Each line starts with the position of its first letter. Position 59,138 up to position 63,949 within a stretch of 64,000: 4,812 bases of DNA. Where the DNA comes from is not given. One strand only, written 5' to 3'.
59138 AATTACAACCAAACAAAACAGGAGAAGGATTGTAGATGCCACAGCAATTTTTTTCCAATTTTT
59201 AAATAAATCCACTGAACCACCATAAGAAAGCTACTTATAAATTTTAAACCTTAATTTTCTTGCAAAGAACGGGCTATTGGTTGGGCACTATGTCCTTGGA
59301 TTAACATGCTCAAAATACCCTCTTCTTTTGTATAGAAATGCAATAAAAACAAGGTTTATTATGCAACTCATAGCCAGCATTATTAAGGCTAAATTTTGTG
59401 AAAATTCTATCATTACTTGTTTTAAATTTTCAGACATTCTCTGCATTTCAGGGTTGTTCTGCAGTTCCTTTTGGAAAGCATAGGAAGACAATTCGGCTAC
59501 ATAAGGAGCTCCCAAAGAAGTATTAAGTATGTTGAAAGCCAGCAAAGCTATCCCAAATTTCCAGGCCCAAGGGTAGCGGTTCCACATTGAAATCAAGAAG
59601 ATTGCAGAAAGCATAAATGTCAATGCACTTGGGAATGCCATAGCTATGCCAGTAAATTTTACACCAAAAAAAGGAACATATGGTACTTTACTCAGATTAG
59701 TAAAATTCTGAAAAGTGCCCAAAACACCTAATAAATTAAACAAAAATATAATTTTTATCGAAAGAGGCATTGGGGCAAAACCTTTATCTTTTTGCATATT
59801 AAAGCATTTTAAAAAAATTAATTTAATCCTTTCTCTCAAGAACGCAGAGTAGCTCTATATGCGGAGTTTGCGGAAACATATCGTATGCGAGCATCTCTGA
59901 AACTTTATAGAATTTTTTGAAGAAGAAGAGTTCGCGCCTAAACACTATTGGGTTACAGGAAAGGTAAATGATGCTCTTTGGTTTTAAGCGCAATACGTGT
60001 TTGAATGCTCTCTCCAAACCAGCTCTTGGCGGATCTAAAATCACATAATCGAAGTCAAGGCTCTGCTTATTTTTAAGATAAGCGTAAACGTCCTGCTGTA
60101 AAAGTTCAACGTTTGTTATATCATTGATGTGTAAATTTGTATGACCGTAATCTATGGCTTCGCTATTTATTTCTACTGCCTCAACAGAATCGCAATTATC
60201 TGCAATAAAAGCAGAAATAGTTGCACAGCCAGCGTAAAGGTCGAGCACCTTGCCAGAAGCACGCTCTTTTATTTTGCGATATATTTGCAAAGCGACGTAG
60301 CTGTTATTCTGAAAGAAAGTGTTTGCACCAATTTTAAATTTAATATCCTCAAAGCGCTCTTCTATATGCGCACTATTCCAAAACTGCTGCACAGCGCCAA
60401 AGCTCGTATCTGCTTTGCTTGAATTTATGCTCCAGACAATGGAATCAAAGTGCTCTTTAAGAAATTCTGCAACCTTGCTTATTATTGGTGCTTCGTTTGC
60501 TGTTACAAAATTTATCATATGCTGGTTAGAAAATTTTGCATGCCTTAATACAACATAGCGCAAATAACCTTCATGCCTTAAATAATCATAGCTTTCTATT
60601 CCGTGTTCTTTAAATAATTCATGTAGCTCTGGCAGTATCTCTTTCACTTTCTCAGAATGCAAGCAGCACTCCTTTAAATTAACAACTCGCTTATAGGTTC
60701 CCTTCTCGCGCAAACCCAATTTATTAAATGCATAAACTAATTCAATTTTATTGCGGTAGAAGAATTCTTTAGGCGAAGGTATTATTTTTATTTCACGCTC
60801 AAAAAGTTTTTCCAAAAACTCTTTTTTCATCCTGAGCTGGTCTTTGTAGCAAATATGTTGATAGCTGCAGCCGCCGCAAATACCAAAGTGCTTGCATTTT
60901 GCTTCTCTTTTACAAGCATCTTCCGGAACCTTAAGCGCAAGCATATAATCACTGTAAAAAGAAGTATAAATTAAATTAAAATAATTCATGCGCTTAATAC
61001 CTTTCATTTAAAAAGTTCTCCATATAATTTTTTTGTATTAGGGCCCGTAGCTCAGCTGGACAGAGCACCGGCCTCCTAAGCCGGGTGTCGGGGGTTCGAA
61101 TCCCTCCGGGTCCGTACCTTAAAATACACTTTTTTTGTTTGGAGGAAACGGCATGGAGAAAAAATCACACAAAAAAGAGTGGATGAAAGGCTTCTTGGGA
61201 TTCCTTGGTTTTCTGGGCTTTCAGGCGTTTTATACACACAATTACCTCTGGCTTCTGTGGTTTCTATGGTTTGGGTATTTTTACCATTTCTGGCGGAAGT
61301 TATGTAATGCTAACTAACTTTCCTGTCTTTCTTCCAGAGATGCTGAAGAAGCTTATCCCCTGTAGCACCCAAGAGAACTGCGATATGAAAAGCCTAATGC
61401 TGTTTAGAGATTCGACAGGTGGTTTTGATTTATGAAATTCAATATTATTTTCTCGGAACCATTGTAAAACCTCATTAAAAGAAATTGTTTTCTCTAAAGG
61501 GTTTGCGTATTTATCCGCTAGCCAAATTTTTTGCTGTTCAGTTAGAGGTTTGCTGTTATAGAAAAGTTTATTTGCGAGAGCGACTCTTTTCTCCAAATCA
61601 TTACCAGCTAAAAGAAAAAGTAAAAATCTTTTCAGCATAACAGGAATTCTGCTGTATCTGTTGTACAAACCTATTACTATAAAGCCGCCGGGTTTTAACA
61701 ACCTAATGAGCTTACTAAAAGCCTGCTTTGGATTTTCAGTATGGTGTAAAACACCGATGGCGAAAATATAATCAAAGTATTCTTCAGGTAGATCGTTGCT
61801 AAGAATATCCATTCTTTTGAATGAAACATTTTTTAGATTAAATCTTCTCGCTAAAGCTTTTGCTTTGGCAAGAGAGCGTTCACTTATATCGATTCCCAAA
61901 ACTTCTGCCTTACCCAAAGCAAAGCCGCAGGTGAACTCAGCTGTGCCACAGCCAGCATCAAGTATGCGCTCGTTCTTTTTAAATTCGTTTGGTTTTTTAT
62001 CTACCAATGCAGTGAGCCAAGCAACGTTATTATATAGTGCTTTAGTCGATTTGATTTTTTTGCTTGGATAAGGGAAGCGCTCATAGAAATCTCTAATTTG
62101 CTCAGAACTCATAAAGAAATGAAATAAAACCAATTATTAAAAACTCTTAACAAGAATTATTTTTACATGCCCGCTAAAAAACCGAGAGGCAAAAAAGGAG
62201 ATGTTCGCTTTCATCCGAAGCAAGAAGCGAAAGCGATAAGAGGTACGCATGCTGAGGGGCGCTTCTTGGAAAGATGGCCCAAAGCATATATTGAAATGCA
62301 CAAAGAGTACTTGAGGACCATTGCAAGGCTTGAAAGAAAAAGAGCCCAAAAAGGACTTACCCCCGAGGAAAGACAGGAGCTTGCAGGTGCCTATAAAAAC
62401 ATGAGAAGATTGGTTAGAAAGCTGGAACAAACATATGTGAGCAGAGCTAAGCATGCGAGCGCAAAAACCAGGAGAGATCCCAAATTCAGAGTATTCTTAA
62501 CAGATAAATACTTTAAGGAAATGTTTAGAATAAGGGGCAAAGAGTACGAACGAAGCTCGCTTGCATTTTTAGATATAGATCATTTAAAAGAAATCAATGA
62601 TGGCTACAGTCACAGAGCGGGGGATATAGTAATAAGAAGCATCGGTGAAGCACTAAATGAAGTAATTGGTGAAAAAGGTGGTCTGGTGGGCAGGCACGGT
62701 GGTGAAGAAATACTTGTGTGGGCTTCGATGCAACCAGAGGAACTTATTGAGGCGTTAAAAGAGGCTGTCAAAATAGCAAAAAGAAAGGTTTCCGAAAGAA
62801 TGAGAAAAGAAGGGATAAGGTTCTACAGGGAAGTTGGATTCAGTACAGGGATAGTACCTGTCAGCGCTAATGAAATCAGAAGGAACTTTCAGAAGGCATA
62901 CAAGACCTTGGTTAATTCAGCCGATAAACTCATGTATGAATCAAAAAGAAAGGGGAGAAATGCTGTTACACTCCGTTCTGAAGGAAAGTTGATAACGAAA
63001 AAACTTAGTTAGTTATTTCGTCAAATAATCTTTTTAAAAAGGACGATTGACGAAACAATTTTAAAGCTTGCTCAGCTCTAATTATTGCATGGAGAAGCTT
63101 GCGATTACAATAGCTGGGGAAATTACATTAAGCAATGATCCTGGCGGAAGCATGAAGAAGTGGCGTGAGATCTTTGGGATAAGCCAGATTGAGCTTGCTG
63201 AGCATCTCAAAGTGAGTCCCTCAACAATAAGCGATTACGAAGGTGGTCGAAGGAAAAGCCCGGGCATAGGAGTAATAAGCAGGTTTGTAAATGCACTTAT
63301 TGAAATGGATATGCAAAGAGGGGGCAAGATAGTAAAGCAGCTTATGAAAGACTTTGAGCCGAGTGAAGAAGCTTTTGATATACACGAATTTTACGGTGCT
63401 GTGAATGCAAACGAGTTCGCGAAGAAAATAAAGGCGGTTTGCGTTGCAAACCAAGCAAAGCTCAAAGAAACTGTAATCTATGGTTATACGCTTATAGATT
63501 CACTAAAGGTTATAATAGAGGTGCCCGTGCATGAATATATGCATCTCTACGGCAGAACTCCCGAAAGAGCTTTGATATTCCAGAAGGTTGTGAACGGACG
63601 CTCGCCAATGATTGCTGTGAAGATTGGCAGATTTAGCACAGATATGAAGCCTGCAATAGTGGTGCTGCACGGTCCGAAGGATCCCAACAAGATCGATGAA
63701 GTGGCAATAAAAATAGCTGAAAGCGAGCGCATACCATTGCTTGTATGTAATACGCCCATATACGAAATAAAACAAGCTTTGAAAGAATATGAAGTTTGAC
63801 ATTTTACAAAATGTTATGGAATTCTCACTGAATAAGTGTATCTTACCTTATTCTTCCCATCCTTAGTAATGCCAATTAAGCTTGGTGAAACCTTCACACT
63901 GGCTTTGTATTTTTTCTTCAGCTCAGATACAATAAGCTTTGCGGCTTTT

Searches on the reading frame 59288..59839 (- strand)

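Call 22: search_protein_families(library=pfam, proteins=[window:59288-59839:-], max_evalue=0.001)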
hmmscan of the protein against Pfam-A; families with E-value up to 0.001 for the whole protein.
window:59288-59839:- (183 aa): 0 families

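Call 76: search_protein_families(library=ncbifam, proteins=[window:59288-59839:-], max_evalue=1)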
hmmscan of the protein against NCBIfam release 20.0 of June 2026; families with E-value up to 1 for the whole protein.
window:59288-59839:- (183 aa): 1 family
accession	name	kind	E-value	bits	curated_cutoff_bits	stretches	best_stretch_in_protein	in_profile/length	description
NF040750.1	tetrathio_HK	equivalog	0.03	12.8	750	1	120-174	257-312/555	tetrathionate respiration histidine kinase TtrS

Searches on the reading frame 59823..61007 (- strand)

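Call 75: search_protein_families(library=pfam, proteins=[window:59823-61007:-], max_evalue=0.0001)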
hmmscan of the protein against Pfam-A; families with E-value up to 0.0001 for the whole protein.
window:59823-61007:- (394 aa): 8 families
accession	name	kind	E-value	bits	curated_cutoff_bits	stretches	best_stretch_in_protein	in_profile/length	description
PF05958.17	tRNA_U5-meth_tr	-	3.6e-19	69.4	23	1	214-392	164-356/357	tRNA (Uracil-5-)-methyltransferase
PF05175.20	MTS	-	4.8e-10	39.8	23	1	245-327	26-107/170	Methyltransferase small domain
PF03602.21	Cons_hypoth95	-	4.2e-07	30.2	24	1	251-349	42-150/182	Conserved hypothetical protein 95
PF02475.24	TRM5-TYW2_MTfase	-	8.9e-06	26.2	28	1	251-329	37-115/164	TRM5/TYW2 methyltransferase domain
PF10672.15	Methyltrans_SAM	-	1e-05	25.4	27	1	215-340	88-222/286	S-adenosylmethionine-dependent methyltransferase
PF00398.26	RrnaAD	-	2.4e-05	24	24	1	231-309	11-87/263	Ribosomal RNA adenine dimethylase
PF13847.12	Methyltransf_31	-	2.5e-05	24.4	27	0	251-325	4-81/145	Methyltransferase domain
PF09445.16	Methyltransf_15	-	4.4e-05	23.5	22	0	253-341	3-94/165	RNA cap guanine-N2 methyltransferase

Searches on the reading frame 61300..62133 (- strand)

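Call 22: search_protein_families(library=pfam, proteins=[window:61300-62133:-], max_evalue=0.001)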
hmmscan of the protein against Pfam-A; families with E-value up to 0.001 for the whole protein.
window:61300-62133:- (277 aa): 13 families
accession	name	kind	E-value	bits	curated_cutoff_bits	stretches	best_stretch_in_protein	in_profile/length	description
PF13847.12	Methyltransf_31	-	3.3e-26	92.2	27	1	52-161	2-116/145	Methyltransferase domain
PF08241.18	Methyltransf_11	-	4.7e-22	78.9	21.2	1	58-154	1-95/95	Methyltransferase domain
PF13649.12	Methyltransf_25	-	3.3e-21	76.2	27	1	57-150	1-97/97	Methyltransferase domain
PF08242.18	Methyltransf_12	-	1.1e-19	71.4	30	1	58-152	1-98/98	Methyltransferase domain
PF13489.12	Methyltransf_23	-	1.8e-16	60.8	27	1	48-170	17-132/164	Methyltransferase domain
PF08003.17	Methyltransf_9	-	4.9e-08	32.8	23.8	1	53-154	115-217/315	Protein of unknown function (DUF1698)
PF01209.24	Ubie_methyltran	-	1.8e-07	31.2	20.1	1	50-154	44-151/233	ubiE/COQ5 methyltransferase family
PF01739.24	CheR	-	4.8e-06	26.6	27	0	101-156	118-175/195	CheR methyltransferase, SAM binding domain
PF13679.12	Methyltransf_32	-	1.5e-05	25.5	27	1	34-130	10-109/143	Methyltransferase domain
PF03848.20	TehB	-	0.00015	21.7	20.4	1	53-152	30-130/193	Tellurite resistance protein TehB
PF05175.20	MTS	-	0.00018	21.6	23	1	50-134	30-113/170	Methyltransferase small domain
PF02353.26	CMAS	-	0.00024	20.9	27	1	51-154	60-164/273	Mycolic acid cyclopropane synthetase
PF02390.23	Methyltransf_4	-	0.00051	20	24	0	56-124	4-77/173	Putative methyltransferase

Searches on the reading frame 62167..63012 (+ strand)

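Call 63: search_protein_families(library=pfam, proteins=[window:62167-63012:+], max_evalue=0.0001)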
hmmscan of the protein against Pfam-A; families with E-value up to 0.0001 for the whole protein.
window:62167-63012:+ (281 aa): 1 family
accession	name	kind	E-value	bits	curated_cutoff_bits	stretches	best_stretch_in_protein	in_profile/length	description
PF00990.26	GGDEF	-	1.3e-20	74.2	23.8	1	120-265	23-160/161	Diguanylate cyclase, GGDEF domain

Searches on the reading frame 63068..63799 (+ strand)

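Call 63: search_protein_families(library=pfam, proteins=[window:63068-63799:+], max_evalue=0.0001)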
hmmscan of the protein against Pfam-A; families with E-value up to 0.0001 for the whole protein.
window:63068-63799:+ (243 aa): 3 families
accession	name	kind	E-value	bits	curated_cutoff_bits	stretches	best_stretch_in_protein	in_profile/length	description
PF01381.28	HTH_3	-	1.7e-08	34.8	23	1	29-77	1-48/55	Helix-turn-helix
PF13560.12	HTH_31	-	5.7e-07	30.2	27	1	32-77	9-54/64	Helix-turn-helix domain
PF12844.13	HTH_19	-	3e-06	27.5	30.2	1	30-70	5-44/64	Helix-turn-helix domain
